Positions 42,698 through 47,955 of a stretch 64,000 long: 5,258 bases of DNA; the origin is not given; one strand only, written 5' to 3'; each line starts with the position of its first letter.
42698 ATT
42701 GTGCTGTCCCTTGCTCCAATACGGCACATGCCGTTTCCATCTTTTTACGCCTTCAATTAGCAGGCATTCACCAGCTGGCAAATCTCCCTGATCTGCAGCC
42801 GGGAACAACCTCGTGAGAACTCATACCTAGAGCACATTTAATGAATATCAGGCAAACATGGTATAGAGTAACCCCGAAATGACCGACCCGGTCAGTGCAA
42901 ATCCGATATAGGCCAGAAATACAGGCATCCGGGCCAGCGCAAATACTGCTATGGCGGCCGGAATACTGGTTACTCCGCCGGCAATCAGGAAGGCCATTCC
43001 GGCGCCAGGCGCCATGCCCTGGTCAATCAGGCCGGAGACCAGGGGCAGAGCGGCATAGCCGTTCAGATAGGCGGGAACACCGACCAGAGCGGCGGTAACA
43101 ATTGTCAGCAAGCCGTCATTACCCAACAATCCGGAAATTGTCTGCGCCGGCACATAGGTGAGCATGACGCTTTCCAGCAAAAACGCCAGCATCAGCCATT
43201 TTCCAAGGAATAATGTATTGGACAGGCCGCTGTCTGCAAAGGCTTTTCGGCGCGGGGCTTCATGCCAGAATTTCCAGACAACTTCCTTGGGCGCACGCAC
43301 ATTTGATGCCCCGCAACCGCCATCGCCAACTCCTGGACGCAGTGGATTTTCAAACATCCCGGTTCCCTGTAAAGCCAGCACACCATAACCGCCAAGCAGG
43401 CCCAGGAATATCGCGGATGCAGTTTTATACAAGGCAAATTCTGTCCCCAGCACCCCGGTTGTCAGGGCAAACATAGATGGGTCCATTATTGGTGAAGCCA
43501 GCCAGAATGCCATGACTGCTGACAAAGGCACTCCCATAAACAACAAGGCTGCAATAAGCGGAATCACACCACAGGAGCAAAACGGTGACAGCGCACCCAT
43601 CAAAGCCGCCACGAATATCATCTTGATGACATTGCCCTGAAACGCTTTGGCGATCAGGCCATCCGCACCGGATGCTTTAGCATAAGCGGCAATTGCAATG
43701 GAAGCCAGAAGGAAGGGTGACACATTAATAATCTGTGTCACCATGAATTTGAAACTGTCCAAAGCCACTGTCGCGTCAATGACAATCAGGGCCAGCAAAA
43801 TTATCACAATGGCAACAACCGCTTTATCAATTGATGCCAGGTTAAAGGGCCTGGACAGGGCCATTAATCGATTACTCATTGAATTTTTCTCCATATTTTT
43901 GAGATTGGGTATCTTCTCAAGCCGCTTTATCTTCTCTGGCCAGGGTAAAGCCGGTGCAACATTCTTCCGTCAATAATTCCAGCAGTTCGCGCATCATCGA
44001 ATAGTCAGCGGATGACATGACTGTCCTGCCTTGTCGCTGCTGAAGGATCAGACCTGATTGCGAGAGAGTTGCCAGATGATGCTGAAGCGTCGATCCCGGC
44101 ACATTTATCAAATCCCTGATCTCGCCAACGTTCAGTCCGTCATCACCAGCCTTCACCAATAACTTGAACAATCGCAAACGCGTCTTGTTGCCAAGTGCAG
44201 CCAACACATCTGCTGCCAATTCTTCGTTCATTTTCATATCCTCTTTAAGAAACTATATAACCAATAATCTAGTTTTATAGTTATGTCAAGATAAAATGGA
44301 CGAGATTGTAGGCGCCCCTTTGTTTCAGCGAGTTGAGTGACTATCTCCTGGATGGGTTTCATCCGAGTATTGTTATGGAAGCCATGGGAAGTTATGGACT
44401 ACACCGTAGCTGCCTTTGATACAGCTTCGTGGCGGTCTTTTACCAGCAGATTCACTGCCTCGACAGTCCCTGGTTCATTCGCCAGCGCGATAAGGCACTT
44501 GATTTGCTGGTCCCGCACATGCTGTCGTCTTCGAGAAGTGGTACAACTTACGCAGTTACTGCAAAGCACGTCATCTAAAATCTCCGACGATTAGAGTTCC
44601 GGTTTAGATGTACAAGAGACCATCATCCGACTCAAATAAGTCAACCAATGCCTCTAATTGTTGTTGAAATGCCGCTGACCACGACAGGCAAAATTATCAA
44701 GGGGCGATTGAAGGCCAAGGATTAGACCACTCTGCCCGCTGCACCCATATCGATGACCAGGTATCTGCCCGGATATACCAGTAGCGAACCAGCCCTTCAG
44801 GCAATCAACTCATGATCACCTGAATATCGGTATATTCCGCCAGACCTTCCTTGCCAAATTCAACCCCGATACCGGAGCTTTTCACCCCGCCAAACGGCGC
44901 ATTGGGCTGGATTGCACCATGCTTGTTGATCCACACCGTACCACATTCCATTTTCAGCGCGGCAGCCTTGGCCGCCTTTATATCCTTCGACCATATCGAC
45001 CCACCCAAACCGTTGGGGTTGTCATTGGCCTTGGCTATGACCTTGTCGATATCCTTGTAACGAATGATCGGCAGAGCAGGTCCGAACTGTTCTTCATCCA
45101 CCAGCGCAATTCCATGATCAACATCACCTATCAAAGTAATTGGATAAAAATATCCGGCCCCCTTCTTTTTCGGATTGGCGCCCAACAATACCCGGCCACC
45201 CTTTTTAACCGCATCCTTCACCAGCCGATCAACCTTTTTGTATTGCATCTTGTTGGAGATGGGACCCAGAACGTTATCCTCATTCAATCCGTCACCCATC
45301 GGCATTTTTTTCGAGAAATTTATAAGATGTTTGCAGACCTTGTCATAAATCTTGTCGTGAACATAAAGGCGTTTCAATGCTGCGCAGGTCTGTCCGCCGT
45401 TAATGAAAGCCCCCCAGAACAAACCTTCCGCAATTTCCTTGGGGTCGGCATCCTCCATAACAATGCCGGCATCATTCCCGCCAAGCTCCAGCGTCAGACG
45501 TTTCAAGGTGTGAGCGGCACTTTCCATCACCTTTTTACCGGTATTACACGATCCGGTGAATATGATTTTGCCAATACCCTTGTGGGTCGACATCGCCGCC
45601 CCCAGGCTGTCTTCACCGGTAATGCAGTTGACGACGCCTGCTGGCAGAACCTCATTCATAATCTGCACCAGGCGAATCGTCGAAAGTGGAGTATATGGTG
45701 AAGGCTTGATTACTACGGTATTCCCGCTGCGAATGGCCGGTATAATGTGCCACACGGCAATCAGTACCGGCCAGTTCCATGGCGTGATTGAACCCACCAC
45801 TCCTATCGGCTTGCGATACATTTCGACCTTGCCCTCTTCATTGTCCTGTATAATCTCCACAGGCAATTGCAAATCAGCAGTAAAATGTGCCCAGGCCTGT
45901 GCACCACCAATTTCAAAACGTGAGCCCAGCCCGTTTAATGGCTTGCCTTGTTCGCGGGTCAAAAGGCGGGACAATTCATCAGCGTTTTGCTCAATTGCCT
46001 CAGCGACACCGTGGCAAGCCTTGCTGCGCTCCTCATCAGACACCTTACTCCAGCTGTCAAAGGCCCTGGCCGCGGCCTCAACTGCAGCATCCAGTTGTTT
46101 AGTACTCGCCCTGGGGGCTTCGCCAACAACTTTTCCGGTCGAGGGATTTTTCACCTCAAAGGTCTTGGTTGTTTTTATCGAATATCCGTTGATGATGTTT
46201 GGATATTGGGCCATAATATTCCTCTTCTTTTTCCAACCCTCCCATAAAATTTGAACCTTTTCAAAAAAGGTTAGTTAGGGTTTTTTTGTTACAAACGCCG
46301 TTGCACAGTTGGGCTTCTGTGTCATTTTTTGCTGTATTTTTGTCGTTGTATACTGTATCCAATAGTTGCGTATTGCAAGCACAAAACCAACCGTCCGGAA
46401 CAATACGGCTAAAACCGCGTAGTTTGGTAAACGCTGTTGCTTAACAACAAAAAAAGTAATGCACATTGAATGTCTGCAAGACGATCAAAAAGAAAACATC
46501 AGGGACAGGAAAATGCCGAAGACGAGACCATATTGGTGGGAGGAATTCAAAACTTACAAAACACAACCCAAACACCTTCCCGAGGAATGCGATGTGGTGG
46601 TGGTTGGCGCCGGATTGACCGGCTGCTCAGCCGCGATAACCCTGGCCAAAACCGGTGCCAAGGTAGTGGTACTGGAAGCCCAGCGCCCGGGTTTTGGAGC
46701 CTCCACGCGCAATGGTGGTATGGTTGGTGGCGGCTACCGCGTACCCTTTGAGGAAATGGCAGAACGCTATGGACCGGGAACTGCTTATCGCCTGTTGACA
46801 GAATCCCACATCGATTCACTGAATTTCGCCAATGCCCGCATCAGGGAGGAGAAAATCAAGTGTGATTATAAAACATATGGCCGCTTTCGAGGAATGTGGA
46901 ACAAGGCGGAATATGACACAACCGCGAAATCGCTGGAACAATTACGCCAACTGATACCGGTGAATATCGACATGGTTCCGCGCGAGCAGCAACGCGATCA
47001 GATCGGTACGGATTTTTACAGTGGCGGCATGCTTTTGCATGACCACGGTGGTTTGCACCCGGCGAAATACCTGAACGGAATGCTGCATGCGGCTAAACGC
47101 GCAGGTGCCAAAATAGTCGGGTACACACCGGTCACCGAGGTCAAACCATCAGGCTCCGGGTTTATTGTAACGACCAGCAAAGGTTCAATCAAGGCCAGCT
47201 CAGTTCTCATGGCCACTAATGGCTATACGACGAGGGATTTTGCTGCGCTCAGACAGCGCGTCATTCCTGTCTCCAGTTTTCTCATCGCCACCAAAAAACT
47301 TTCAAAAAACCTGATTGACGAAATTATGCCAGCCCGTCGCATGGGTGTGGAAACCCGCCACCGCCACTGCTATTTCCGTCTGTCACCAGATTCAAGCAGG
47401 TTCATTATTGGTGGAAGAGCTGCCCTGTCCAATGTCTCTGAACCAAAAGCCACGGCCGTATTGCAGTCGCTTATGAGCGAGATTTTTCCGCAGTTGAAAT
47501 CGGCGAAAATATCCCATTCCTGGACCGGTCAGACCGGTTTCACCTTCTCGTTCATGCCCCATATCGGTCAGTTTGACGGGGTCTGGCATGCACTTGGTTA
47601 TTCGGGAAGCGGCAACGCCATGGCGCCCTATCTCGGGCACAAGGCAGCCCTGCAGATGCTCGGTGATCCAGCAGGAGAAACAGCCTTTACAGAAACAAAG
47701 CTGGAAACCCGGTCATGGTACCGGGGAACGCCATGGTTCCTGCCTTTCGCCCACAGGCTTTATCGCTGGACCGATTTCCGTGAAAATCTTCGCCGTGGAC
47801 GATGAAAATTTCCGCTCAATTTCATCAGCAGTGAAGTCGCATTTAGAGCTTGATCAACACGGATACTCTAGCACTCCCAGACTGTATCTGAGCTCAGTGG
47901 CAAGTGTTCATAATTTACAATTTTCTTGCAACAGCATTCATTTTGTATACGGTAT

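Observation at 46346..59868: A 17-bp palindrome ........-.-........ marks five regulatory gaps and defines a putative GntR regulon across 16 kb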

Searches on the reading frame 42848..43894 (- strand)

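Call 9: search_protein_families(library=pfam, proteins=[window:42848-43894:-])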
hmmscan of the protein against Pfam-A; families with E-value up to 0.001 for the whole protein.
window:42848-43894:- (348 aa): 1 family
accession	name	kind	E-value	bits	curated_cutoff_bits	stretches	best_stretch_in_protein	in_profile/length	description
PF03773.19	ArsP_1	-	6.7e-31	108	32.3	1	49-345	7-293/294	Predicted permease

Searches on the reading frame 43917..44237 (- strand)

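Call 9: search_protein_families(library=pfam, proteins=[window:43917-44237:-])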
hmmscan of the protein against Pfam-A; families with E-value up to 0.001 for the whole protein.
window:43917-44237:- (106 aa): 5 families
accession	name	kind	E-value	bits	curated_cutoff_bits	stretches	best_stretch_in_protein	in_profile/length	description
PF12840.13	HTH_20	-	7.1e-12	45.6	27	1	15-65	1-49/51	Helix-turn-helix domain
PF01022.26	HTH_5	-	1.1e-05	25.7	22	1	17-64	1-45/47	Bacterial regulatory protein, arsR family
PF09339.16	HTH_IclR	-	0.00027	21.1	22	1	28-67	12-51/52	IclR helix-turn-helix domain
PF20024.5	DUF6432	-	0.00073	20.2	29.6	1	19-79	13-74/97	Family of unknown function (DUF6432)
PF24038.1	DUF7347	-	0.00078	20.1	27.6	0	9-60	2-54/77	Domain of unknown function (DUF7347)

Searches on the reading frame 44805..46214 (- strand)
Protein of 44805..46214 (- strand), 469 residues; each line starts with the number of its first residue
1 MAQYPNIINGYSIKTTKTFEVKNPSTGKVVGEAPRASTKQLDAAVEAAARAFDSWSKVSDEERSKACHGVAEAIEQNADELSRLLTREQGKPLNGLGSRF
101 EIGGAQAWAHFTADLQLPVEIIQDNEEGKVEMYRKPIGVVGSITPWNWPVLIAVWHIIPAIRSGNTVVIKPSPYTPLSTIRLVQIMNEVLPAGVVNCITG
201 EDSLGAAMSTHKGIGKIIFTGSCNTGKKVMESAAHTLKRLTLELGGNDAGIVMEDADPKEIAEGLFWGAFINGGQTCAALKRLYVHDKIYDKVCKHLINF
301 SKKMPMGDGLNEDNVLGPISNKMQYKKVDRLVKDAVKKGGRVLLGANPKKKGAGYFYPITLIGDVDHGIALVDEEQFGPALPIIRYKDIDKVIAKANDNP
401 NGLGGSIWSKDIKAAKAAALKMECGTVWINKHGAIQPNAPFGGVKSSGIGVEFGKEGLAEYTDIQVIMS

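Call 7: search_protein_families(library=ncbifam, proteins=[window:44805-46214:-])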
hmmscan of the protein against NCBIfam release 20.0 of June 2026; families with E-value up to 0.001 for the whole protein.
window:44805-46214:- (469 aa): 45 families (the best 25 are shown)
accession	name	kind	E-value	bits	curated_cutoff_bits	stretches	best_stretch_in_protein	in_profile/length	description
NF010000.0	PRK13473.1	subfamily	8.6e-126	420.3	615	1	6-468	5-471/475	aminobutyraldehyde dehydrogenase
NF045735.1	PaDhStyDPseudo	equivalog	1.4e-115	386.7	850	1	14-467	15-479/483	phenylacetaldehyde dehydrogenase StyD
TIGR01804.1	BADH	equivalog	2.8e-112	375.6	668.6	1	14-464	10-466/467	betaine-aldehyde dehydrogenase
TIGR01780.1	SSADH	subfamily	2.7e-104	349.6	646.35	1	21-464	1-447/448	succinate-semialdehyde dehydrogenase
NF009725.0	PRK13252.1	equivalog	1e-103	347.4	593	1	7-467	10-477/488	betaine-aldehyde dehydrogenase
NF040648.1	lactal_redase_Meth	equivalog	9.6e-103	344.7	650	1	7-467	2-460/463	lactaldehyde dehydrogenase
TIGR02299.1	HpaE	equivalog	1.1e-98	331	638.35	1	7-467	4-474/488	5-carboxymethyl-2-hydroxymuconate semialdehyde dehydrogenase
NF045736.1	PaDhStyDRhodo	equivalog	1.1e-97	327.5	800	1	15-467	16-475/479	phenylacetaldehyde dehydrogenase StyD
NF007497.0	PRK10090.1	equivalog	9.8e-97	324.7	500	1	2-467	5-475/480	aldehyde dehydrogenase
NF006916.0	PRK09407.1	equivalog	2.4e-96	323.4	521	1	12-467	29-490/526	succinic semialdehyde dehydrogenase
TIGR03374.1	ABALDH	equivalog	7.9e-95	318.4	909.3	1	7-468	5-470/472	aminobutyraldehyde dehydrogenase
TIGR03216.1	OH_muco_semi_DH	equivalog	7.2e-94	315.1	693.25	1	6-468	3-478/481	2-hydroxymuconic semialdehyde dehydrogenase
NF042993.1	AlphKGSA_gudD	equivalog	9.4e-93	311.5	770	1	3-467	3-478/481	alpha-ketoglutaric semialdehyde dehydrogenase GucD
NF008415.0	PRK11241.1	equivalog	1.4e-90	304.3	828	1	14-466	23-477/482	NADP-dependent succinate-semialdehyde dehydrogenase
TIGR04284.1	aldehy_Rv0768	hypoth_equivalog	4.5e-90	302.9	775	1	13-467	10-476/480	aldehyde dehydrogenase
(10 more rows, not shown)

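Call 8: search_protein_families(library=pfam, proteins=[window:44805-46214:-])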
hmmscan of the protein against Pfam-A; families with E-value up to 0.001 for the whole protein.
window:44805-46214:- (469 aa): 1 family
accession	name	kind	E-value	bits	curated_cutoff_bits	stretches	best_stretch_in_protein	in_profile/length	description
PF00171.27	Aldedh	-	5.2e-144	480.7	23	1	16-466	6-460/461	Aldehyde dehydrogenase family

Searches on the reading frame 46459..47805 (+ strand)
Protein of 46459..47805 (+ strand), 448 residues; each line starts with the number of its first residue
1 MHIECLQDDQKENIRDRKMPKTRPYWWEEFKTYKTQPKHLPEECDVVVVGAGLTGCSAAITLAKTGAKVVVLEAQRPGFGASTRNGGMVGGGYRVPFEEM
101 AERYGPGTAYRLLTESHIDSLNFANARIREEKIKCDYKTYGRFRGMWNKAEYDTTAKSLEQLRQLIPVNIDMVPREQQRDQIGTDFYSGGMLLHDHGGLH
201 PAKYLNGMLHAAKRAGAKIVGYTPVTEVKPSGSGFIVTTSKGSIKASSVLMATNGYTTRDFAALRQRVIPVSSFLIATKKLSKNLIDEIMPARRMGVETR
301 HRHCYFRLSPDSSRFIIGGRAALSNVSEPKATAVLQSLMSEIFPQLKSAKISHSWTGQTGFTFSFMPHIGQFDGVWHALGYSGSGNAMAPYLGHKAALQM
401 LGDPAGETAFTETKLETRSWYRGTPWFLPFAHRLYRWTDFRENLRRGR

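Call 7: search_protein_families(library=ncbifam, proteins=[window:46459-47805:+])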
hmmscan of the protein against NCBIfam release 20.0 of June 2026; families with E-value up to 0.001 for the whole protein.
window:46459-47805:+ (448 aa): 87 families (the best 25 are shown)
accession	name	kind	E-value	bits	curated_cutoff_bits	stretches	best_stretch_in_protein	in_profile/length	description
NF050086.1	pipecolate_AmaA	exception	1.8e-50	171.8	600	1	27-398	7-378/425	L-pipecolate oxidase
TIGR03329.1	Phn_aa_oxid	hypoth_equivalog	2.4e-35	122.2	632.8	1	35-393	16-383/460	putative aminophosphonate oxidoreductase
TIGR02352.1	thiamin_ThiO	equivalog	8.2e-18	64.6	250.8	1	46-397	1-344/351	glycine oxidase ThiO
TIGR03197.1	MnmC_Cterm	equivalog_domain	1.1e-17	64.3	174.2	1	45-266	1-211/400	FAD-dependent 5-carboxymethylaminomethyl-2-thiouridine(34) oxidoreductase MnmC1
NF002480.1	PRK01747.1-1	equivalog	1.7e-17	63.1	540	1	25-266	231-460/645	bifunctional tRNA (5-methylaminomethyl-2-thiouridine)(34)-methyltransferase MnmC2/FAD-dependent 5-carboxymethylaminomethyl-2-thiouridine(34)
NF008425.0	PRK11259.1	equivalog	5.8e-14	51.8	257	2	191-271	139-219/377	N-methyl-L-tryptophan oxidase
NF001933.0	PRK00711.1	subfamily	3e-13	49.6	383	2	46-97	3-55/429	D-amino acid dehydrogenase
TIGR01373.1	soxB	subfamily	1.3e-12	47.3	529.45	1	36-397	24-379/407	sarcosine oxidase subunit beta family protein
TIGR01377.1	soxA_mon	subfamily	1.5e-11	43.7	479.65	1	45-74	2-31/381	amino oxidase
NF005511.0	PRK07121.1-4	equivalog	4.1e-10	38.7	466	1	34-92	11-70/553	FAD-binding protein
NF009074.0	PRK12409.1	equivalog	3e-09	36.5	494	0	129-371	123-372/410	D-amino acid dehydrogenase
NF004789.0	PRK06134.1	subfamily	1.1e-08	34.2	747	1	37-89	6-58/581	FAD-dependent oxidoreductase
TIGR03364.1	HpnW_proposed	hypoth_equivalog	1.4e-08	34.2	285.1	1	45-89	2-46/365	TIGR03364 family FAD-dependent oxidoreductase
NF033460.1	glycerol3P_ox_II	equivalog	1.6e-08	34.1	460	1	44-256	2-207/361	type 2 glycerol-3-phosphate oxidase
TIGR02032.1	GG-red-SF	subfamily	2.6e-08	33.9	158.8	1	45-76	2-33/297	geranylgeranyl reductase family protein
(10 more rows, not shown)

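Call 8: search_protein_families(library=pfam, proteins=[window:46459-47805:+])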
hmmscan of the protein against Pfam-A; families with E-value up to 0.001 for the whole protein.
window:46459-47805:+ (448 aa): 11 families
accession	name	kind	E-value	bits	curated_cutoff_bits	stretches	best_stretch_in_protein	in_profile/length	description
PF01266.30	DAO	-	7.2e-61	207.1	27.9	1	45-397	1-351/353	FAD dependent oxidoreductase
PF13738.12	Pyr_redox_3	-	1.8e-10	41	30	1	210-257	89-136/305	Pyridine nucleotide-disulphide oxidoreductase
PF00890.30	FAD_binding_2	-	6e-08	32.7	20.4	1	45-88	1-44/414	FAD binding domain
PF07992.20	Pyr_redox_2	-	1.1e-07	32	26.1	1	45-75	2-174/291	Pyridine nucleotide-disulphide oxidoreductase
PF13450.12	NAD_binding_8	-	1.8e-07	31.8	21.9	1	48-85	1-39/68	NAD(P)-binding Rossmann-like domain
PF12831.13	FAD_oxidored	-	4.8e-07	29.8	27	1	45-86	1-42/416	FAD dependent oxidoreductase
PF01946.23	Thi4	-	7.6e-07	29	26.2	1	43-89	17-63/235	Thi4 family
PF01134.28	GIDA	-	2.1e-06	27.5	22.1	1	45-80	1-36/391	Glucose inhibited division protein A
PF03486.20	HI0933_like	-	5.2e-06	26.5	50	0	45-76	2-33/244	HI0933-like protein Rossmann domain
PF01494.25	FAD_binding_3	-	1.4e-05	25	22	1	43-76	1-34/349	FAD binding domain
PF00070.33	Pyr_redox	-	0.00014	22.8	22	1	46-75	2-31/82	Pyridine nucleotide-disulphide oxidoreductase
